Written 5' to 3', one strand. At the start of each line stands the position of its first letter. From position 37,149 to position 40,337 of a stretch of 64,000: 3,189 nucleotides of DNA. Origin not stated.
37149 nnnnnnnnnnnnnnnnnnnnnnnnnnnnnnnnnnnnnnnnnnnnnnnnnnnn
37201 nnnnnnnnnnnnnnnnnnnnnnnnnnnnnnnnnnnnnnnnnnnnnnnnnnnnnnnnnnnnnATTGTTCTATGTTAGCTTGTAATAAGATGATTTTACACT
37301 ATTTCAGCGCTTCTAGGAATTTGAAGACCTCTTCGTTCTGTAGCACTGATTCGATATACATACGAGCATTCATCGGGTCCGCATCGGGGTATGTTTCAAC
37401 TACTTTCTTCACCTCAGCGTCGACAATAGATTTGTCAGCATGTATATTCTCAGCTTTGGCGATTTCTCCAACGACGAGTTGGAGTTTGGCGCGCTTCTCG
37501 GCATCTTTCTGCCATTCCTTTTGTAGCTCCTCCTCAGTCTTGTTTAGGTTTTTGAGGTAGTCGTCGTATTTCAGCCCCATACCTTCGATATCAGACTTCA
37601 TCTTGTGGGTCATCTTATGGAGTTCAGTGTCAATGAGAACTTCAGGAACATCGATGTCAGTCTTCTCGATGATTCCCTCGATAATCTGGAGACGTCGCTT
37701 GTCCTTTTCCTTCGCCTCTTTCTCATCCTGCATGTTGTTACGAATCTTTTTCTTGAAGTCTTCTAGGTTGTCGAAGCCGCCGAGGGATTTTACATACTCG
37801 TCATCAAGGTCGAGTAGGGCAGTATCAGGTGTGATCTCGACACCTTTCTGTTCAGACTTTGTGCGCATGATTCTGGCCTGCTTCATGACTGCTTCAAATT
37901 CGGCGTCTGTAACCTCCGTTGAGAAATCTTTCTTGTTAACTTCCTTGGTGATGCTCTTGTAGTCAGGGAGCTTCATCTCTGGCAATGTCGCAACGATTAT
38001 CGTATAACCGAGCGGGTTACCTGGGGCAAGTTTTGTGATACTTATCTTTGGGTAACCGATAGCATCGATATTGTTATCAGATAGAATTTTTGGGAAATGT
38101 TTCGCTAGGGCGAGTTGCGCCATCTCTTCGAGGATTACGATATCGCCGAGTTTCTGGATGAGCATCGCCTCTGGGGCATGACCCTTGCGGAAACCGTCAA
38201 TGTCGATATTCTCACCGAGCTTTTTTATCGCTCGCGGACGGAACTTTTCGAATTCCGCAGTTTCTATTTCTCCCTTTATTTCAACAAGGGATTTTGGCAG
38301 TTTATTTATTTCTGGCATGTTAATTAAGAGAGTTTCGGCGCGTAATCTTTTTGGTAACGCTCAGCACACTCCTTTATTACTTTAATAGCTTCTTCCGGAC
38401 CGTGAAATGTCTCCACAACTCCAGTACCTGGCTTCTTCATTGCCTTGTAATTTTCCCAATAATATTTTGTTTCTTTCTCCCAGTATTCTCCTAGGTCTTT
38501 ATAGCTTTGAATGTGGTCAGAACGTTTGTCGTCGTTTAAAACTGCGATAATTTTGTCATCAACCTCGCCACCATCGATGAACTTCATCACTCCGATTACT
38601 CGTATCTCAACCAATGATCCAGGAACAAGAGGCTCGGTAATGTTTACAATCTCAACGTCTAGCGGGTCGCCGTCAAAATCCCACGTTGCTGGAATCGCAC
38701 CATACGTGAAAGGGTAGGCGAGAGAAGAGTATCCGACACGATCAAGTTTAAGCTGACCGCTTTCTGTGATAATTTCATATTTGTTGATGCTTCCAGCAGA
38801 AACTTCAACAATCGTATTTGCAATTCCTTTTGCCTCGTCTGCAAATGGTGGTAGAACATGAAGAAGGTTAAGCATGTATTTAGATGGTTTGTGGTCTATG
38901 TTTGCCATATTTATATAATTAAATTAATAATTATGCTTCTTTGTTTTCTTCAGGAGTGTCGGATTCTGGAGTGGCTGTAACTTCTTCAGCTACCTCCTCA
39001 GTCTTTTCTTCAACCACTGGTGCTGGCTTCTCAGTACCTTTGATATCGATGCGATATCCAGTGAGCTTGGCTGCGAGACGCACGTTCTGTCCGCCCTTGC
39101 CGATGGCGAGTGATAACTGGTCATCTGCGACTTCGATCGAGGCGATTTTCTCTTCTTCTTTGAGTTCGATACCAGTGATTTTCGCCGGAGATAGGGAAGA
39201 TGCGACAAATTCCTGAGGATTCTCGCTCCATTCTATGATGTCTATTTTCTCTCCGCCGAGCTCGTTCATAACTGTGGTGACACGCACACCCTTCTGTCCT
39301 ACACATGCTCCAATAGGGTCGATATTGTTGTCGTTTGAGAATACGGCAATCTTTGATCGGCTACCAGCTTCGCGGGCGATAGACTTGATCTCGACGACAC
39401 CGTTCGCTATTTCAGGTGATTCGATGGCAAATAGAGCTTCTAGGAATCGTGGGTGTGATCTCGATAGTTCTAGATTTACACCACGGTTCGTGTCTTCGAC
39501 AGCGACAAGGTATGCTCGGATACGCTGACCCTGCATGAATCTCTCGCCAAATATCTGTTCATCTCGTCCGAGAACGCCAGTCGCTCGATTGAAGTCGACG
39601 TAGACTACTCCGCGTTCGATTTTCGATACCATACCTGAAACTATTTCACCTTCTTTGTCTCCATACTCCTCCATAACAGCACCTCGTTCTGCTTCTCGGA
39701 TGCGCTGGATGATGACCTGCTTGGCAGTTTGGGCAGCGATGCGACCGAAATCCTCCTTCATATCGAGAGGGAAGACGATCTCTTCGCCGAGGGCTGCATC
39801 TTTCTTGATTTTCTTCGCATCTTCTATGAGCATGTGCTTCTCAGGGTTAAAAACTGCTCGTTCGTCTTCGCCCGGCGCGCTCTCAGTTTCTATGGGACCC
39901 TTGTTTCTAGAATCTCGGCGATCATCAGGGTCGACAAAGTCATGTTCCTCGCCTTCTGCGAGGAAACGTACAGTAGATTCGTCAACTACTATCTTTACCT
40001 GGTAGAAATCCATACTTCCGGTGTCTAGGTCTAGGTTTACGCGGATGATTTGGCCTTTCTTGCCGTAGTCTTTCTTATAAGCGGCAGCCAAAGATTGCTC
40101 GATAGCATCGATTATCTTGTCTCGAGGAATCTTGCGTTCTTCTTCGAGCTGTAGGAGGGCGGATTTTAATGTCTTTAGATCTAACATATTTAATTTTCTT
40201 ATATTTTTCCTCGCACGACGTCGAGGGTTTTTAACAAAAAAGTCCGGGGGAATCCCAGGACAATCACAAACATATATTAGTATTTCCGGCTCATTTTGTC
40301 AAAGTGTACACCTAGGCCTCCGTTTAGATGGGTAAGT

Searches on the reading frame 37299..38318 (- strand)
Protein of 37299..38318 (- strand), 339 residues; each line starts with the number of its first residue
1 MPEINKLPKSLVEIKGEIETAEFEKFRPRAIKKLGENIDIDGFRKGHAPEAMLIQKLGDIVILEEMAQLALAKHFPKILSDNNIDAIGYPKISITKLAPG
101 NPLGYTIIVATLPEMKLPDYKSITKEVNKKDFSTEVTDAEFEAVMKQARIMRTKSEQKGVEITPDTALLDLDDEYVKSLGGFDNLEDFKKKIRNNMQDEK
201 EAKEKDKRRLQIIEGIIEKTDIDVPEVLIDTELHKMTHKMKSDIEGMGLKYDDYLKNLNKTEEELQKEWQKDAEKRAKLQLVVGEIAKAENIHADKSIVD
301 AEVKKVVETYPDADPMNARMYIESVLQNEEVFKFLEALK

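Call 5: search_protein_families(library=pfam, max_evalue=0.01, proteins=[window:37299-38318:-])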
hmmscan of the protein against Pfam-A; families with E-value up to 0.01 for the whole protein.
window:37299-38318:- (339 aa): 3 families
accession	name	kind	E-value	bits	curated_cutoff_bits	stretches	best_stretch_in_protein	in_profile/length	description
PF05698.19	Trigger_C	-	2.1e-30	106.3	22.7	1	185-324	2-140/162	Bacterial trigger factor protein (TF) C-terminus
PF05697.18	Trigger_N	-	2.1e-27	96.6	22.2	1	4-146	5-142/144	Bacterial trigger factor protein (TF)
PF04791.21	LMBR1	-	0.0029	17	31.9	1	145-310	205-324/510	LMBR1-like membrane protein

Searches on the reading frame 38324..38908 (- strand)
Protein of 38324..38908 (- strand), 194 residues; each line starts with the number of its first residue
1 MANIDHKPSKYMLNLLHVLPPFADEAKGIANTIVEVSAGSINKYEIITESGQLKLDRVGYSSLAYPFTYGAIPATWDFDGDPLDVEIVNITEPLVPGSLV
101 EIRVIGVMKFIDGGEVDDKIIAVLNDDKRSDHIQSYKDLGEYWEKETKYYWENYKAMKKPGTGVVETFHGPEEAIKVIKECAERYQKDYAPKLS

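Call 5: search_protein_families(library=pfam, max_evalue=0.01, proteins=[window:38324-38908:-])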
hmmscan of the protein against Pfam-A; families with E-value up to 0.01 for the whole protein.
window:38324-38908:- (194 aa): 1 family
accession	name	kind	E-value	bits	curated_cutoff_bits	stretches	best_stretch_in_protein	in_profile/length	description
PF00719.24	Pyrophosphatase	-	4.7e-47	160.1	23.5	1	33-186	2-153/153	Inorganic pyrophosphatase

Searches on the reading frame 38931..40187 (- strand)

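Call 5: search_protein_families(library=pfam, max_evalue=0.01, proteins=[window:38931-40187:-])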
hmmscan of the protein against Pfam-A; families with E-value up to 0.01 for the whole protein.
window:38931-40187:- (418 aa): 6 families
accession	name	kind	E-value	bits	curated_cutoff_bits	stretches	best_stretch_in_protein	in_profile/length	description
PF08529.16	NusA_N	-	1.8e-32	112.5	23.8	1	8-168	3-118/119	NusA N-terminal domain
PF13184.12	KH_5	-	5.5e-30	103.7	27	1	274-341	1-68/69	NusA-like KH domain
PF23095.1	KH_NusA_C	-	2.9e-05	24.5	34.2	1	354-382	6-34/59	Transcription termination/antitermination protein NusA, KH domain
PF00575.29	S1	-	4.2e-05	24.3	22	1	178-241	3-73/74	S1 RNA binding domain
PF10246.15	MRP-S35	-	0.0017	18.7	25.1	1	170-235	14-79/105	Mitochondrial ribosomal protein MRP-S35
PF07650.23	KH_2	-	0.0052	17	22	1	326-384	4-63/78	KH domain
